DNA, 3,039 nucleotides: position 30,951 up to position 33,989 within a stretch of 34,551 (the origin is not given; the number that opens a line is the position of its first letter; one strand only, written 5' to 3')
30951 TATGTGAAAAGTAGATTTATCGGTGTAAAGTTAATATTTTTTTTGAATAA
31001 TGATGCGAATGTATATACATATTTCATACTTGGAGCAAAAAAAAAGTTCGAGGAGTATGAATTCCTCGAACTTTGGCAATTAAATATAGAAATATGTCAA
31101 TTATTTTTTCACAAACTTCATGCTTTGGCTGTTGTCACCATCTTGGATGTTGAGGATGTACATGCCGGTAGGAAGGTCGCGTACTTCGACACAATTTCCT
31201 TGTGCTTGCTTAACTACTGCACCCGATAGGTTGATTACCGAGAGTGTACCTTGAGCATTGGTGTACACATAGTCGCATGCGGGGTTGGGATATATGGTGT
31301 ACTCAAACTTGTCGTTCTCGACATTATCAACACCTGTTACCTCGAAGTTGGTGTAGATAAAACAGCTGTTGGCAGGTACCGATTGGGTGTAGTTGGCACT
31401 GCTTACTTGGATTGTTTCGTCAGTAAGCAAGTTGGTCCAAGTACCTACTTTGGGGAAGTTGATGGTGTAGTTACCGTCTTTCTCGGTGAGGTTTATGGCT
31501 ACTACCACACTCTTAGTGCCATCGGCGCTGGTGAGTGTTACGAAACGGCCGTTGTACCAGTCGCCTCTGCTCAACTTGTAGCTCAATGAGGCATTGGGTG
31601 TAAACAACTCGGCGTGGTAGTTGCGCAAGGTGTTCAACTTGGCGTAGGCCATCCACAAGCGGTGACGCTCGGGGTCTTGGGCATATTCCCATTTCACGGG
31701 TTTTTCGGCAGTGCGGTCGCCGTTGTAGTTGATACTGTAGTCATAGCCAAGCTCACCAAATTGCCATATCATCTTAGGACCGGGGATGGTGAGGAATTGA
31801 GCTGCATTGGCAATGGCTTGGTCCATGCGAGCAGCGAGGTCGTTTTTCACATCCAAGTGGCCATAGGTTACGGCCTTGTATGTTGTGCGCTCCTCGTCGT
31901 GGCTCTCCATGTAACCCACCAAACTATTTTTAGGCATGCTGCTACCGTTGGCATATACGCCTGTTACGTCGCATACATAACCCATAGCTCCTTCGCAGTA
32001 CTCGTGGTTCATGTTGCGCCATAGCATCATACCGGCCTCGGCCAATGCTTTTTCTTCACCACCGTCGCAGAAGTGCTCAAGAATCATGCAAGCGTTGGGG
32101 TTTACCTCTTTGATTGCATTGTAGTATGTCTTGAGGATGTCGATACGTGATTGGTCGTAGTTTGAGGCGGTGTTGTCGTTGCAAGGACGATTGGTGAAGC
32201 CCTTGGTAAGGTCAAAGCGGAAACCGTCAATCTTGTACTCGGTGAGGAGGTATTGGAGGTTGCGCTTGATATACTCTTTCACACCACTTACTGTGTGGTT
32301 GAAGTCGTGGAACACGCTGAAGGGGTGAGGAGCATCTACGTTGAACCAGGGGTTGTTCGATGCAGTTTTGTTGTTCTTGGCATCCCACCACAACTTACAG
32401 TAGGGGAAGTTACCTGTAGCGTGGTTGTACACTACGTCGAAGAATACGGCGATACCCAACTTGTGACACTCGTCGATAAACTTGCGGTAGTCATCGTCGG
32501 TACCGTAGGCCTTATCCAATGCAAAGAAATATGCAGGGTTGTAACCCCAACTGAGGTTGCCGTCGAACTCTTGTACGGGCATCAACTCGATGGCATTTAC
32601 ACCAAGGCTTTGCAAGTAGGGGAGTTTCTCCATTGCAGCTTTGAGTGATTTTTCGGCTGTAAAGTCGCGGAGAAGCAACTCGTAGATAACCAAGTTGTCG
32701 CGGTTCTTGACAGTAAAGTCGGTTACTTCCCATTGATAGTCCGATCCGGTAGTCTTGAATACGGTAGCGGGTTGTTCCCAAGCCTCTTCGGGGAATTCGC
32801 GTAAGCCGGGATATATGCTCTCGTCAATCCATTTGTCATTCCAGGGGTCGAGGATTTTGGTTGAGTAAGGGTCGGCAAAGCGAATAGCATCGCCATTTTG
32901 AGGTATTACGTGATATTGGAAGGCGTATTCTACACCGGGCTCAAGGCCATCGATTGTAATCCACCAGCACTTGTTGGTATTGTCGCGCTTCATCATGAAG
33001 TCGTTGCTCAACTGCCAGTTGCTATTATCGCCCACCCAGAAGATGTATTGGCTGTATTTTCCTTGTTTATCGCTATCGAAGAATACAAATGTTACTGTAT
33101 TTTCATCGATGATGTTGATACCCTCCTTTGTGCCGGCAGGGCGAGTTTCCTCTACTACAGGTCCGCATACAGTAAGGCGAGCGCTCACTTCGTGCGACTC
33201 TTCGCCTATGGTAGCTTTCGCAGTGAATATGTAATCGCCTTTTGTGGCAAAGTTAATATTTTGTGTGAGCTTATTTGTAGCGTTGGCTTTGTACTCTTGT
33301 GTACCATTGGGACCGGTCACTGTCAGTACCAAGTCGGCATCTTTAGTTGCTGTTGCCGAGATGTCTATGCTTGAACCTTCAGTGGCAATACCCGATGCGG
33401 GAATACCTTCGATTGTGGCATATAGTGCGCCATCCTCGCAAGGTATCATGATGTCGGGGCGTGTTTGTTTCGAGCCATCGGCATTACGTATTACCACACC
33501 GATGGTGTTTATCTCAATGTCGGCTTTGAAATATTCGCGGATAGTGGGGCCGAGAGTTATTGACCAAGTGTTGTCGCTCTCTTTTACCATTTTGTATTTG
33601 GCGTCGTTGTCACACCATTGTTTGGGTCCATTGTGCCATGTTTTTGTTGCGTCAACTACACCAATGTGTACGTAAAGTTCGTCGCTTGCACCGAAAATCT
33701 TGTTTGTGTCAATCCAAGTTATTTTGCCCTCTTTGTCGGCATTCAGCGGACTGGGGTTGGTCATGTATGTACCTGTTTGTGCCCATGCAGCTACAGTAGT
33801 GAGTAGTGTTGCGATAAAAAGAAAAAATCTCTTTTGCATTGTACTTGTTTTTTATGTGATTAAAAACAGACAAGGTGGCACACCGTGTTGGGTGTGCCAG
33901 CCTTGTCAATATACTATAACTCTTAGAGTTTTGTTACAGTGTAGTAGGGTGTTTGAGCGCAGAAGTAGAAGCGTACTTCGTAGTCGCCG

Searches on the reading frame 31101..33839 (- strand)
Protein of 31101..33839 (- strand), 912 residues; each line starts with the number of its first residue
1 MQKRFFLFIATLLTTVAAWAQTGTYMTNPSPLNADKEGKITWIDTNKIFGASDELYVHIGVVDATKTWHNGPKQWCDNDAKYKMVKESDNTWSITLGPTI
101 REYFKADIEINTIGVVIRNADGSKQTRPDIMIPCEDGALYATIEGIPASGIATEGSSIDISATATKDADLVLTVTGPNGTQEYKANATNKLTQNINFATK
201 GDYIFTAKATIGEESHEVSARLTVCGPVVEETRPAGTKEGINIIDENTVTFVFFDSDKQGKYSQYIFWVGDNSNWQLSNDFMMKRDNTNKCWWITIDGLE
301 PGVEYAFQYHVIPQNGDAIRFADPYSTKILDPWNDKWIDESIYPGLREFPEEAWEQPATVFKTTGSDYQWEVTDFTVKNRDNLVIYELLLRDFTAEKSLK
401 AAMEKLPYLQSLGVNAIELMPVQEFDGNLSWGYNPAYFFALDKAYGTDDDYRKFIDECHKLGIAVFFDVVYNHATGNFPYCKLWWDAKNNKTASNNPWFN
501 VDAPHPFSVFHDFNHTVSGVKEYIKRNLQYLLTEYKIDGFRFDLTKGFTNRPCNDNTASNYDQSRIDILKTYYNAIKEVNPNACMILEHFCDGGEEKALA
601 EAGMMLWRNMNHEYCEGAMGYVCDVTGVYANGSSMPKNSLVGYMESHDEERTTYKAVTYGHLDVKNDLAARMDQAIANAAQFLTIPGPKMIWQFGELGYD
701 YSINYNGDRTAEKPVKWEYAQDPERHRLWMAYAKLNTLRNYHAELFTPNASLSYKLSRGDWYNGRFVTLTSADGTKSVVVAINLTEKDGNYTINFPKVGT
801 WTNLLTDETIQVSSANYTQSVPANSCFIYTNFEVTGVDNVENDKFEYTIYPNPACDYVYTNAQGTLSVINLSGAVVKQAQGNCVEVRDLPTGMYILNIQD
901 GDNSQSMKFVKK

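Call 18: search_protein_families(library=pfam, proteins=[window:31101-33839:-], max_evalue=0.01)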
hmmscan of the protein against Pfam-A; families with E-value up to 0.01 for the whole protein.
window:31101-33839:- (912 aa): 2 families
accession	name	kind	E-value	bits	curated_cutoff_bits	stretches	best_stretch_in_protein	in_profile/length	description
PF00128.31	Alpha-amylase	-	2.1e-23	83.7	22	2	399-504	18-119/446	Alpha amylase, catalytic domain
PF18962.6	Por_Secre_tail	-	2.6e-09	37.7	27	1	849-910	1-74/75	Secretion system C-terminal sorting domain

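Call 63: find_encoding_contigs(protein=window:31101-33839:-, flank=10000, max_places=3)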
Protein window:31101-33839:- (912 aa): no gene with exactly this product is on record in the collection.
